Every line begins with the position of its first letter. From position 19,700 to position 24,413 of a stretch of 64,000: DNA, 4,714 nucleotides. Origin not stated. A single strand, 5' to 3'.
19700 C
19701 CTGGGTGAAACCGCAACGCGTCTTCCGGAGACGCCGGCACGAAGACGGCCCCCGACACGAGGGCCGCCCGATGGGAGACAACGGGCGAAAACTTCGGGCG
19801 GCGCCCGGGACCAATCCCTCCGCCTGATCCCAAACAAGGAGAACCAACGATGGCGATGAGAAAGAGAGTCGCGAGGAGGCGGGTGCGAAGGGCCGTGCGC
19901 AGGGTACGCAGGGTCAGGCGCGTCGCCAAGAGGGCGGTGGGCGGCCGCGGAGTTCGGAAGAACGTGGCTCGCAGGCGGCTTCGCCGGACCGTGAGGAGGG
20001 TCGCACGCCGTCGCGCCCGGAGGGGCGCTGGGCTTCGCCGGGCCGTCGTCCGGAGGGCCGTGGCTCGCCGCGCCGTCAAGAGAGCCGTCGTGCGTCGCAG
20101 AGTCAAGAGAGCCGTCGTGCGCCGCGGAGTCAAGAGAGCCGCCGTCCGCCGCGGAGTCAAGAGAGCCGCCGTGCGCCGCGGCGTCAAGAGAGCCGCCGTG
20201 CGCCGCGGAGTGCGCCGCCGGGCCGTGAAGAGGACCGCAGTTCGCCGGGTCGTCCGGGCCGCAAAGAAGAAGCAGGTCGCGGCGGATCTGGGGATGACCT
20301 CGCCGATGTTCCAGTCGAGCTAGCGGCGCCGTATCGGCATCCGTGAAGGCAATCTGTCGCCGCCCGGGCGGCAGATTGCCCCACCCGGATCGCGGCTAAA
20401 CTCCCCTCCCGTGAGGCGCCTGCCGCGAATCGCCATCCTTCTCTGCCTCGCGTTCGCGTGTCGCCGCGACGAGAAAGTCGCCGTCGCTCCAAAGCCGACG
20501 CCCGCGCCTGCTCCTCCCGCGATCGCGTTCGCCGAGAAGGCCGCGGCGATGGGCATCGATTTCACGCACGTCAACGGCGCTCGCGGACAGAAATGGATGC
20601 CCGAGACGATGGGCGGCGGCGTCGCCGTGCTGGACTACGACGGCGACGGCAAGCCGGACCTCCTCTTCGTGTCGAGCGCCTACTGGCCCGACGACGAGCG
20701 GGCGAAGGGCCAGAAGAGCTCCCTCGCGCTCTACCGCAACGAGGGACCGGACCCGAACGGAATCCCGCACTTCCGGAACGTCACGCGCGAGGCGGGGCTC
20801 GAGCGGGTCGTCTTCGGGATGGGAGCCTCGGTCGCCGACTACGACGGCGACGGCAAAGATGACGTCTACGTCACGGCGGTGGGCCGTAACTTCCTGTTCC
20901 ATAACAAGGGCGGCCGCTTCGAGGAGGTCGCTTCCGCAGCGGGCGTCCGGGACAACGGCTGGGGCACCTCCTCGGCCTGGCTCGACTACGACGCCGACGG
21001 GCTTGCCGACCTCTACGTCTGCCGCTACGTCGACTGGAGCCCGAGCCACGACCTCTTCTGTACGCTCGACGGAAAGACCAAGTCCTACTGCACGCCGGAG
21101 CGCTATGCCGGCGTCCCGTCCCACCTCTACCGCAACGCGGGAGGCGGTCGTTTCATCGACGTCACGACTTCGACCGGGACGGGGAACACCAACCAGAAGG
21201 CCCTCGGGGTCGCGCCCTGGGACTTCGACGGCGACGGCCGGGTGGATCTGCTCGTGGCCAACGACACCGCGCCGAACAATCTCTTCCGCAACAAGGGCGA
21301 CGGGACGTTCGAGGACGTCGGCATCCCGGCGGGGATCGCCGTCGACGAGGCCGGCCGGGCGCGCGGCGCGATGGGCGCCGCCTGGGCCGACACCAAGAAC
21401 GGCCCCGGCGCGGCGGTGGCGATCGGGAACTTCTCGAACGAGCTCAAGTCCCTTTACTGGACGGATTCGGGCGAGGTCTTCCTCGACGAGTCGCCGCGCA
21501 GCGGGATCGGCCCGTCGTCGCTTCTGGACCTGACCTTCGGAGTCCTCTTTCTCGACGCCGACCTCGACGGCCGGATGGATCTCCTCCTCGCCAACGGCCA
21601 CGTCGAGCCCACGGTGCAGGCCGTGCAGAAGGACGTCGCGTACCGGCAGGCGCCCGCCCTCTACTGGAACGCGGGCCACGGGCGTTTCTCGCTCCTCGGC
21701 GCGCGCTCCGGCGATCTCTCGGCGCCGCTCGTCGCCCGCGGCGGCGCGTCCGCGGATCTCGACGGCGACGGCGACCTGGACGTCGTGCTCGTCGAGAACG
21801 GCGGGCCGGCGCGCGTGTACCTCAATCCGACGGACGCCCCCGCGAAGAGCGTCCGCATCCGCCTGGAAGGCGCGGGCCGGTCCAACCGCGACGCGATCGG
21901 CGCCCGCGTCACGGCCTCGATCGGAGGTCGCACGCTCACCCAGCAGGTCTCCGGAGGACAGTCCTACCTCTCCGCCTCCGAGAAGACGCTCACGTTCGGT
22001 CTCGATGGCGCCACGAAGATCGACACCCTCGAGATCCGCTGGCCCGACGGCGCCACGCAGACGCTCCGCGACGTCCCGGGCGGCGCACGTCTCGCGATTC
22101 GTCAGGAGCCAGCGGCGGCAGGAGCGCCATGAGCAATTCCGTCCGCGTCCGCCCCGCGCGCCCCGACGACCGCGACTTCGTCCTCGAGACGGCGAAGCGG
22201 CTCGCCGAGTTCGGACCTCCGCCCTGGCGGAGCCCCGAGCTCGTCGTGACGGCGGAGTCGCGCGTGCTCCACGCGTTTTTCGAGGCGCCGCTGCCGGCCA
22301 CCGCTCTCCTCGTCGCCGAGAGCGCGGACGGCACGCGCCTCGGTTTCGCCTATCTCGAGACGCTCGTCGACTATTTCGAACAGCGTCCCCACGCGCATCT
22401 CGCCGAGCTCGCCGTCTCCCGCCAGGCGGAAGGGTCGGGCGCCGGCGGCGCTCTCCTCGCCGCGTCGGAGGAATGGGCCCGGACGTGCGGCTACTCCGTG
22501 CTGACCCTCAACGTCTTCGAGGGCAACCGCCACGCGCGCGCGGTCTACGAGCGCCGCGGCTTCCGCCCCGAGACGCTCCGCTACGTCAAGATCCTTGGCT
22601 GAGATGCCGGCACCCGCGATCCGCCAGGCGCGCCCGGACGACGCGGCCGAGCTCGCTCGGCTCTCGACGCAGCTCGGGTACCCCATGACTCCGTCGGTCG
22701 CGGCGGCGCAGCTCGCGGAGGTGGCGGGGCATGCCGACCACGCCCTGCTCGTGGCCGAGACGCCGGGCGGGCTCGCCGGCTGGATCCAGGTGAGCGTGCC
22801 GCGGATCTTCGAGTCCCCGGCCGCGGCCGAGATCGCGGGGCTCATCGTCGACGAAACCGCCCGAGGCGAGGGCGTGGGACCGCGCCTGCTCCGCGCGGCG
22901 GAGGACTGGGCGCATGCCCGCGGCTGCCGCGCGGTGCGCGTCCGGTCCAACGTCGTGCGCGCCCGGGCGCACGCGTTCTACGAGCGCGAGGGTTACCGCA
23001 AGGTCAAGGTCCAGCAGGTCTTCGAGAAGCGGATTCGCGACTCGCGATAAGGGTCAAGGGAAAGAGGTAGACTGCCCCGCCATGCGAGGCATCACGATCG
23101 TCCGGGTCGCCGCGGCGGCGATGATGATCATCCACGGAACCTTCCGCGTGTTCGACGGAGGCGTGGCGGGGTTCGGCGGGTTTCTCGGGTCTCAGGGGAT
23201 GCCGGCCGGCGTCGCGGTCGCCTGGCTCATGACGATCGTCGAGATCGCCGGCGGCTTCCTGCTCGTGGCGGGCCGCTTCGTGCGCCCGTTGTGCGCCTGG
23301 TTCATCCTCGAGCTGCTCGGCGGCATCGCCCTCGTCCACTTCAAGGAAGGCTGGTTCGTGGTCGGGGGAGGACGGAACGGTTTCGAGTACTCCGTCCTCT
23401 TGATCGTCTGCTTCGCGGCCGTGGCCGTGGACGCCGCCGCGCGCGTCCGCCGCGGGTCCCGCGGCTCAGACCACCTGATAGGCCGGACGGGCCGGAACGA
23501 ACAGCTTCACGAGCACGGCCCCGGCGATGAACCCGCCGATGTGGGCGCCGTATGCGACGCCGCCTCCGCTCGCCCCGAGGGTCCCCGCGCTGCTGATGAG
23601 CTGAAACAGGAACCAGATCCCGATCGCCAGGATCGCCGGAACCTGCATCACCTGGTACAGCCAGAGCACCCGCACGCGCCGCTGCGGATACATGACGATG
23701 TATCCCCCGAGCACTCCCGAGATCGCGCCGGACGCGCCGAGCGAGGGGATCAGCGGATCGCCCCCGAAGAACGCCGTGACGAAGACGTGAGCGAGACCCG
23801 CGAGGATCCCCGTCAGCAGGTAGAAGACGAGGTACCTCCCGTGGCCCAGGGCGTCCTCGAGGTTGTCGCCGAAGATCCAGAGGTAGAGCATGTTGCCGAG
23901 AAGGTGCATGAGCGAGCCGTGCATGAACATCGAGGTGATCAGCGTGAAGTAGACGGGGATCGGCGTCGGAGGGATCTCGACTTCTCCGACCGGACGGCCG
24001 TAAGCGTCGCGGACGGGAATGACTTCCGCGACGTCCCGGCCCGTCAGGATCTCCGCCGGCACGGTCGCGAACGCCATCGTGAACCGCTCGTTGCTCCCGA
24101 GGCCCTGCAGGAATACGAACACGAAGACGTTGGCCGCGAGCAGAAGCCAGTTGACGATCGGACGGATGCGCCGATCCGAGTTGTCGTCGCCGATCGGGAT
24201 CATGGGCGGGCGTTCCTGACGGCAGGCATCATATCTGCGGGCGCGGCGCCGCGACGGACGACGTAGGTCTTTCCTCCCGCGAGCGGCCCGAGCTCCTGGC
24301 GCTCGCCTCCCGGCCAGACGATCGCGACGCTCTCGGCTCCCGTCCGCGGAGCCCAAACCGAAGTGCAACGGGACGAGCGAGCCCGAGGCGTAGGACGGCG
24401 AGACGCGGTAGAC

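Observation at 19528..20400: Orphan poly-arginine tandem-repeat protein with its own leader, strong SD and hairpin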

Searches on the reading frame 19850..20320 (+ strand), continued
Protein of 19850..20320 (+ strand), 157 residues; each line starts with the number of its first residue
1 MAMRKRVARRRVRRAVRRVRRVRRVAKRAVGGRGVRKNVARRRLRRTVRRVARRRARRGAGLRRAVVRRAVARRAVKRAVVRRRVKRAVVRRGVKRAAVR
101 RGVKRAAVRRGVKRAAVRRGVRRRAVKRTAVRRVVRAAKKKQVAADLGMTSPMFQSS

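Call 78: search_dna_similar(query=window:19850-20320:+, collection=phages, mode=protein, max_evalue=0.001, max_rows=10)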
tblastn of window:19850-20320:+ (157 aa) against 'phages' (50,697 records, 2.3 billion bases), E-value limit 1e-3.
No match.

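Call 79: find_related_loci(query=L088:986-2647:+, collection=genome_contigs, flank=2500)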
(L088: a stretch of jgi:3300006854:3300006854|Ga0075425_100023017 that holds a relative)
Query L088:986-2647:+ (554 aa) in genome_contigs; peptide patterns used: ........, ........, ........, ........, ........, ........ (x = any residue, [..] = any of these).
77 stretches matched a pattern; 5 encode a relative of the query (tblastn E <= 1e-3); 5 distinct loci.
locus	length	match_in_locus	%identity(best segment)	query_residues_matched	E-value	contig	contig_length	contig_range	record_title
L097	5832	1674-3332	85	2-554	0e+0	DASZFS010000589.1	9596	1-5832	MAG TPA_asm: Vicinamibacterales bacterium isolate SMAG_U6528 k141_4123379, whole genome shotgun sequence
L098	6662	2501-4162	71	1-554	0e+0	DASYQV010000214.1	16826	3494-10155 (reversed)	MAG TPA_asm: Vicinamibacterales bacterium isolate SMAG_U4494 k141_4035259, whole genome shotgun sequence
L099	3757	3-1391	81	94-554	0e+0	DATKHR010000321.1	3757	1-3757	MAG TPA_asm: Vicinamibacterales bacterium isolate SMAG_U14582 k141_1829786, whole genome shotgun sequence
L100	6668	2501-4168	41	10-554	4e-141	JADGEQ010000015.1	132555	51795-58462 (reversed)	MAG: Desulfobacteraceae bacterium isolate BB40 NODE_107_length_132555_cov_8.695695, whole genome shotgun sequence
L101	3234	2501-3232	84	7-250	6e-138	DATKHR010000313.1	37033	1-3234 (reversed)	MAG TPA_asm: Vicinamibacterales bacterium isolate SMAG_U14582 k141_1112855, whole genome shotgun sequence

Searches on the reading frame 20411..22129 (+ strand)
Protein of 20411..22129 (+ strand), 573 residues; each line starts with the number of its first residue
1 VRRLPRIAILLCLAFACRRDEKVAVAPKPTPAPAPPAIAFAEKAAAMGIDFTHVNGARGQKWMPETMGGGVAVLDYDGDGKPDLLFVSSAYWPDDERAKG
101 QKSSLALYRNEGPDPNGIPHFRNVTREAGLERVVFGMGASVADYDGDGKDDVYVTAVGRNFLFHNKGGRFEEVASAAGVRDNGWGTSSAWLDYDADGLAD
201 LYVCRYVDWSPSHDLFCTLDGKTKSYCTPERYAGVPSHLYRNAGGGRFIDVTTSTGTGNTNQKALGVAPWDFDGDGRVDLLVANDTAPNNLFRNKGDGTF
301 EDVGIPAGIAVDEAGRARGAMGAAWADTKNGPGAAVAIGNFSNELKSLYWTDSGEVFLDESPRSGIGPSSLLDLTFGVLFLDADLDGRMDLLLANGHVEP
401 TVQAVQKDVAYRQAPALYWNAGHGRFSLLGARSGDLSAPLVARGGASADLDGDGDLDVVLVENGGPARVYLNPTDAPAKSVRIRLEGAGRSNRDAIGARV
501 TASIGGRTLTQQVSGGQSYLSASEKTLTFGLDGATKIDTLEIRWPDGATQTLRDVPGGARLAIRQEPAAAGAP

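Call 59: search_protein_families(library=pfam, proteins=[window:20411-22129:+], max_evalue=0.00001)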
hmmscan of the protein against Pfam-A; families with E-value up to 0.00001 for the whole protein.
window:20411-22129:+ (573 aa): 3 families
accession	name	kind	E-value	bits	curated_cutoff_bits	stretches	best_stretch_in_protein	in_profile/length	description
PF13517.12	FG-GAP_3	-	2.6e-38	130.9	26.9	5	143-203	1-61/61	FG-GAP-like repeat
PF07593.17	UnbV_ASPIC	-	3.9e-20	71.9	23.4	1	495-560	1-66/68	ASPIC and UnbV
PF01839.29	FG-GAP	-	2.1e-17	63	22.1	0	135-156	1-22/37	FG-GAP repeat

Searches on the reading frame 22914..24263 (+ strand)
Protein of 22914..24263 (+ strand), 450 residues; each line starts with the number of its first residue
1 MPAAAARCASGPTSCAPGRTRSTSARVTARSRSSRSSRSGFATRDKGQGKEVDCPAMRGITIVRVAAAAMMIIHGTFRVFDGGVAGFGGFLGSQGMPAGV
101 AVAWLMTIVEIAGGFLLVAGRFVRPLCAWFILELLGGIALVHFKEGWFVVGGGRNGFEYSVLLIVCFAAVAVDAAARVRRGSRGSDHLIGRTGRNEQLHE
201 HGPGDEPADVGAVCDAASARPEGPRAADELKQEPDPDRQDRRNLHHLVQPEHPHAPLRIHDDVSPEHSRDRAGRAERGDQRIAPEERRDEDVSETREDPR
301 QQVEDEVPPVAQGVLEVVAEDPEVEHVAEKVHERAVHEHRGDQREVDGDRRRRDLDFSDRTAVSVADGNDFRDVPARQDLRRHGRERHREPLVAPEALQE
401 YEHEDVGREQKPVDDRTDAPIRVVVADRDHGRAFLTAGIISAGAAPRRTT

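Call 59: search_protein_families(library=pfam, proteins=[window:22914-24263:+], max_evalue=0.00001)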
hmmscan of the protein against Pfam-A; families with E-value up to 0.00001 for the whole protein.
window:22914-24263:+ (450 aa): 1 family
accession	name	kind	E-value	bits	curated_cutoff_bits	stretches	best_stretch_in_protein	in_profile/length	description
PF07681.17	DoxX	-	1.2e-09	39.2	23.6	1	60-142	2-84/85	DoxX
